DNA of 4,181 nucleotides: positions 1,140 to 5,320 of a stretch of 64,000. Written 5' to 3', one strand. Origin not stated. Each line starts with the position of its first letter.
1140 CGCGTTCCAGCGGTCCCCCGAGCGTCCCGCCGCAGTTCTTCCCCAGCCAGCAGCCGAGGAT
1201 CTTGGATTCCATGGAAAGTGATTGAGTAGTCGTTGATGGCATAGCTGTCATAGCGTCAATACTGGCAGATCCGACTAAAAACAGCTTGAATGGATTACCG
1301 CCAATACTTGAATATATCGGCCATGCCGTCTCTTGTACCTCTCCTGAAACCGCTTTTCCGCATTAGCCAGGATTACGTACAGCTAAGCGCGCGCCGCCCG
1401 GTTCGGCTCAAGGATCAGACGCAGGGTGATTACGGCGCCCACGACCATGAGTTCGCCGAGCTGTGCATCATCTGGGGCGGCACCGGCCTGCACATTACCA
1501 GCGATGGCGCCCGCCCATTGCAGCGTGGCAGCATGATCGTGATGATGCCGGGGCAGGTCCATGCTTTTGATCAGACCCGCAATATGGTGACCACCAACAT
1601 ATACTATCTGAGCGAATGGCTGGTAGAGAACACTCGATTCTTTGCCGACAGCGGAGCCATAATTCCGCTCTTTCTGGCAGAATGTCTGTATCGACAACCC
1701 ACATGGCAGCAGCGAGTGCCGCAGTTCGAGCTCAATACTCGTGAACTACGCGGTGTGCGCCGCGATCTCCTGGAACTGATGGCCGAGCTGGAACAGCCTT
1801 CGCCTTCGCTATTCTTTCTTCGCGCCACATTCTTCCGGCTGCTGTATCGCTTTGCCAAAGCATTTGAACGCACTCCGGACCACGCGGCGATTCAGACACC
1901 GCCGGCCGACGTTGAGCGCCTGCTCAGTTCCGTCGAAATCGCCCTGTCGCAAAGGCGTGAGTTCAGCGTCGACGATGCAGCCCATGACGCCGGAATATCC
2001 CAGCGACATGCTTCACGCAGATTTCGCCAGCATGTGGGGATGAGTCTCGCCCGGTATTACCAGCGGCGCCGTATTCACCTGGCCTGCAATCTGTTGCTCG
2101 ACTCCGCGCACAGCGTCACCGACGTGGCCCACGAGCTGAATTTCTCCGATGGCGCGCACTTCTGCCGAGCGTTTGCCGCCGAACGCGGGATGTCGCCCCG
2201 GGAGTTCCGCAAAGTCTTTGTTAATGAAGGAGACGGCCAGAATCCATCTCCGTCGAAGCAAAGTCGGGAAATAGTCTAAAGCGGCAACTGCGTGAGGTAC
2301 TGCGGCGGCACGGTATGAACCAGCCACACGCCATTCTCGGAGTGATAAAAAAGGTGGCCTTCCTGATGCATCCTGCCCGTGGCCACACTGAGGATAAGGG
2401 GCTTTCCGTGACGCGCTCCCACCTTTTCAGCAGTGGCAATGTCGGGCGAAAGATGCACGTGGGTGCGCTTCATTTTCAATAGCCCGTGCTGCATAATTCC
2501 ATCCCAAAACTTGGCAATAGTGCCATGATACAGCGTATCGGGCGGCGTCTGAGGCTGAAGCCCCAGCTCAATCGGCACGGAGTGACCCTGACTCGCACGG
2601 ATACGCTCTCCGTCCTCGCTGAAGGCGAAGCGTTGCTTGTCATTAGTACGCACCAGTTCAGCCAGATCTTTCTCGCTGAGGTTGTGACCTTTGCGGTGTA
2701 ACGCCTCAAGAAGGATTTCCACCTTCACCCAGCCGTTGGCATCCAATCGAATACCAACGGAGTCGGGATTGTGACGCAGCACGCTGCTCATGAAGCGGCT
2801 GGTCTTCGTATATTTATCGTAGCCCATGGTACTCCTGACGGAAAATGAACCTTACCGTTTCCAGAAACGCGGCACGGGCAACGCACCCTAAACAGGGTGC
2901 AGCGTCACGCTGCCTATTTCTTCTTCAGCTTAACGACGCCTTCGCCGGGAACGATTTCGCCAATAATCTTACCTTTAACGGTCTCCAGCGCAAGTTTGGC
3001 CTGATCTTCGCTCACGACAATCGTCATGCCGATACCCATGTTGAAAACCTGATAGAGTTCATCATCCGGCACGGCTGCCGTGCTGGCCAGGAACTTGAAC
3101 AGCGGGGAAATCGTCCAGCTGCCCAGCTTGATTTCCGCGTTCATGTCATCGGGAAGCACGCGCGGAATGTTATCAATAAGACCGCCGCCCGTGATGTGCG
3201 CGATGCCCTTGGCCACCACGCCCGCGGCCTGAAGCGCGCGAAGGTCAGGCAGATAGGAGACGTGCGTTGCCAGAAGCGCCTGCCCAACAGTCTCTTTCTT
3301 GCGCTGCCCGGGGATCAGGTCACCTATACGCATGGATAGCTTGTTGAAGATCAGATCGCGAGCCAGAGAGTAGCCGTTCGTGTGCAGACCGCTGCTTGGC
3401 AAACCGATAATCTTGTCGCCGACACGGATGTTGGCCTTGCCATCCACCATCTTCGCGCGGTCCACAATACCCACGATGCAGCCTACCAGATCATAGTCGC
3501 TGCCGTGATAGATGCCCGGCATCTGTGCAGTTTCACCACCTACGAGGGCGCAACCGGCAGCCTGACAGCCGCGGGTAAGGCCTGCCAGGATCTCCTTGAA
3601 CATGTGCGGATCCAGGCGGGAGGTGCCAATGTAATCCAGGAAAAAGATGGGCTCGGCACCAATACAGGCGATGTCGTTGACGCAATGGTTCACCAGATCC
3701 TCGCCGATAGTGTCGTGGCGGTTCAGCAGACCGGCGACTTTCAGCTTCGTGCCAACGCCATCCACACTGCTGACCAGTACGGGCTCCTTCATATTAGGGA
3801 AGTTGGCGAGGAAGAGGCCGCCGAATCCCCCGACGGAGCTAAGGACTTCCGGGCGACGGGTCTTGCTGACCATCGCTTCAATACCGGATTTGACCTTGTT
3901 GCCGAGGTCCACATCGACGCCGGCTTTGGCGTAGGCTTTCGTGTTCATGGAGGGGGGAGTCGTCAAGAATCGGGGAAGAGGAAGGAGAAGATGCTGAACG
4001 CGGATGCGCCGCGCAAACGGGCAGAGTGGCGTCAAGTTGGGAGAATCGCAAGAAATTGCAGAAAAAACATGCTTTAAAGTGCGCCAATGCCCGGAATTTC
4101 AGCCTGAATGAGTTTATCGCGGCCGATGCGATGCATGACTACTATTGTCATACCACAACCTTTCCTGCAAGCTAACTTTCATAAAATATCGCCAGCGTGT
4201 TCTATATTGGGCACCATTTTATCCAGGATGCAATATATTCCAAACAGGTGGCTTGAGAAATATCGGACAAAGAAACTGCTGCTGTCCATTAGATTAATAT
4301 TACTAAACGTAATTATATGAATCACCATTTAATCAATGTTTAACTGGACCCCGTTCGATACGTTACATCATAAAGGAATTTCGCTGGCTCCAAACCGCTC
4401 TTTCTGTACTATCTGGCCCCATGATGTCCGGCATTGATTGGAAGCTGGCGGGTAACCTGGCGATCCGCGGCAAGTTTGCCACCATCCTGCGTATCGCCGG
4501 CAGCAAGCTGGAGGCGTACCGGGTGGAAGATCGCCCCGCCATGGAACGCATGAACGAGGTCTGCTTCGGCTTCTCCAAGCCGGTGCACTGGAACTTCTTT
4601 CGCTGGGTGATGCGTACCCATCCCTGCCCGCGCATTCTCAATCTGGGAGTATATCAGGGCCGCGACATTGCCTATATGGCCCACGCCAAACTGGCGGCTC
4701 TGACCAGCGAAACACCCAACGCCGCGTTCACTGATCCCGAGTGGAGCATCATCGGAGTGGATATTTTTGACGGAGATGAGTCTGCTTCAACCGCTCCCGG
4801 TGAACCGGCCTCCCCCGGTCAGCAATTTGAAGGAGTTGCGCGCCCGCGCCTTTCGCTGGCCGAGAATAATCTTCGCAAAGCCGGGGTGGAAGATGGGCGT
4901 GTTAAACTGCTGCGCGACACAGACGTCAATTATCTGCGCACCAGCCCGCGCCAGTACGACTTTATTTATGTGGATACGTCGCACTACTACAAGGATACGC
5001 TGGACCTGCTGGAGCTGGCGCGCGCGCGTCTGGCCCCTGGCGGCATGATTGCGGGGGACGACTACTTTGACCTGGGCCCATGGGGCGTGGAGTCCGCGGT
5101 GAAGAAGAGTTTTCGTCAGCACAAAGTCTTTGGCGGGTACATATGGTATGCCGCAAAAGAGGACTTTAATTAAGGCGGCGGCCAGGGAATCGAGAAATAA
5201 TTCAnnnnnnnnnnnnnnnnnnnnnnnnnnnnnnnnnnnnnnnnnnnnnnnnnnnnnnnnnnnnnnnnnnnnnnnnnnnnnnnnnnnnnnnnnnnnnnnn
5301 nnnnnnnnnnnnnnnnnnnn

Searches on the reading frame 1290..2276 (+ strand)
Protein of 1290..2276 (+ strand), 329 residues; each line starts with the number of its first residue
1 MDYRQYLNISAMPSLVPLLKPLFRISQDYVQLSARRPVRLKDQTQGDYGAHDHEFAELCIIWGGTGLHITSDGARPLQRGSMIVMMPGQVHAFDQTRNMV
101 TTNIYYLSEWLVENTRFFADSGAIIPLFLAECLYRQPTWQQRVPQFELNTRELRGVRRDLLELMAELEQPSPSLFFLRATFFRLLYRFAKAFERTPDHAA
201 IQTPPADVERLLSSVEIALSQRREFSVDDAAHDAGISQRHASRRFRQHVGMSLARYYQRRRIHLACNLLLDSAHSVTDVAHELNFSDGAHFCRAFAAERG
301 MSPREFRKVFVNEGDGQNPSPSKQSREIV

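Call 69: search_protein_families(library=pfam, proteins=[window:1290-2276:+], max_evalue=0.0001)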
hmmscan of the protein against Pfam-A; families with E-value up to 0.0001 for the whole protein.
window:1290-2276:+ (329 aa): 3 families
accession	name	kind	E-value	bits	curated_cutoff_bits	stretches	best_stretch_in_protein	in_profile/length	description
PF12833.13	HTH_18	-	8.4e-24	84.1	33.6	1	231-308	2-79/80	Helix-turn-helix domain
PF00165.29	HTH_AraC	-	1.6e-16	60.4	26.6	2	275-308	10-42/42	Bacterial regulatory helix-turn-helix proteins, AraC family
PF02311.25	AraC_binding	-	6.4e-07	29.6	21.1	1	43-116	11-86/135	AraC-like ligand binding domain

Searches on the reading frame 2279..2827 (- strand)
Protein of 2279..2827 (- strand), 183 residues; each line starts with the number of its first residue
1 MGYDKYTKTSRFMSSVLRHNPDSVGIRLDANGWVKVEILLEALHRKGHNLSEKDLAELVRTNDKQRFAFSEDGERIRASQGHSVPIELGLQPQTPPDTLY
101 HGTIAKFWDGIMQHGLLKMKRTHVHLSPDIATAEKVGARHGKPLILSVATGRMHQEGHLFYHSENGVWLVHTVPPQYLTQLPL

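Call 69: search_protein_families(library=pfam, proteins=[window:2279-2827:-], max_evalue=0.0001)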
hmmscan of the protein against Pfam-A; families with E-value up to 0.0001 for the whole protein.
window:2279-2827:- (183 aa): 1 family
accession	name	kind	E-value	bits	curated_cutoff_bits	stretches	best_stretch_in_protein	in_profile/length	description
PF01885.22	PTS_2-RNA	-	1.1e-49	169.4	26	1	7-170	4-175/177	RNA 2'-phosphotransferase, Tpt1 / KptA family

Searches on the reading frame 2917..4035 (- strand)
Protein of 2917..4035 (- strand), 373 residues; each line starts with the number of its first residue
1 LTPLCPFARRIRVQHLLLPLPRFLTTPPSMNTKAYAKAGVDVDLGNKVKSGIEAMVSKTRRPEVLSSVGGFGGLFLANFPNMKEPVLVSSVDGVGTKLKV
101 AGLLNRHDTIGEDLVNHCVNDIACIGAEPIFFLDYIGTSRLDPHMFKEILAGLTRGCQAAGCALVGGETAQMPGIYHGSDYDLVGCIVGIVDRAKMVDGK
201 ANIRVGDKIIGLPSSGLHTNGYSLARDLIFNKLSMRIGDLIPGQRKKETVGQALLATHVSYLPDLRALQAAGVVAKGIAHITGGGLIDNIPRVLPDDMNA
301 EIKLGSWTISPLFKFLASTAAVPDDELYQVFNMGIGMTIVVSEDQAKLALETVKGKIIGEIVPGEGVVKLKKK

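Call 69: search_protein_families(library=pfam, proteins=[window:2917-4035:-], max_evalue=0.0001)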
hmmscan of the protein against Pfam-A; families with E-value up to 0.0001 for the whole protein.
window:2917-4035:- (373 aa): 2 families
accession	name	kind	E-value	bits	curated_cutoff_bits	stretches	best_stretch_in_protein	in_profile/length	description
PF00586.29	AIRS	-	4.9e-24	85.3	24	1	86-191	14-112/112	AIR synthase related protein, N-terminal domain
PF02769.27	AIRS_C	-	2.1e-21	77.2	23.1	1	204-366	1-150/156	AIR synthase related protein, C-terminal domain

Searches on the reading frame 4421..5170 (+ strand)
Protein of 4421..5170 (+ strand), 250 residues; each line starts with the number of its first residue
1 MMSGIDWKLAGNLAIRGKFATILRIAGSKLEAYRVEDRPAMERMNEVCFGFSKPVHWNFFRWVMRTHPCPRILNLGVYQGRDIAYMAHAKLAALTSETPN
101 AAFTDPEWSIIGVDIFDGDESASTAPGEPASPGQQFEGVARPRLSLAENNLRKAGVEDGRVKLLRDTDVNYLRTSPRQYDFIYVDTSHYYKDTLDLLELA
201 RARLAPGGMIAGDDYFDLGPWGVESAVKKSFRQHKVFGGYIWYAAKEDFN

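Call 69: search_protein_families(library=pfam, proteins=[window:4421-5170:+], max_evalue=0.0001)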
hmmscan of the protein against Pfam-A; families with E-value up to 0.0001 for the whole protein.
window:4421-5170:+ (250 aa): 1 family
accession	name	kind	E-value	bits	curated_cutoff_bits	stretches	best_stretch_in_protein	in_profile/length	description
PF13578.12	Methyltransf_24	-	9.2e-12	46.2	26.3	1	74-215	2-105/105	Methyltransferase domain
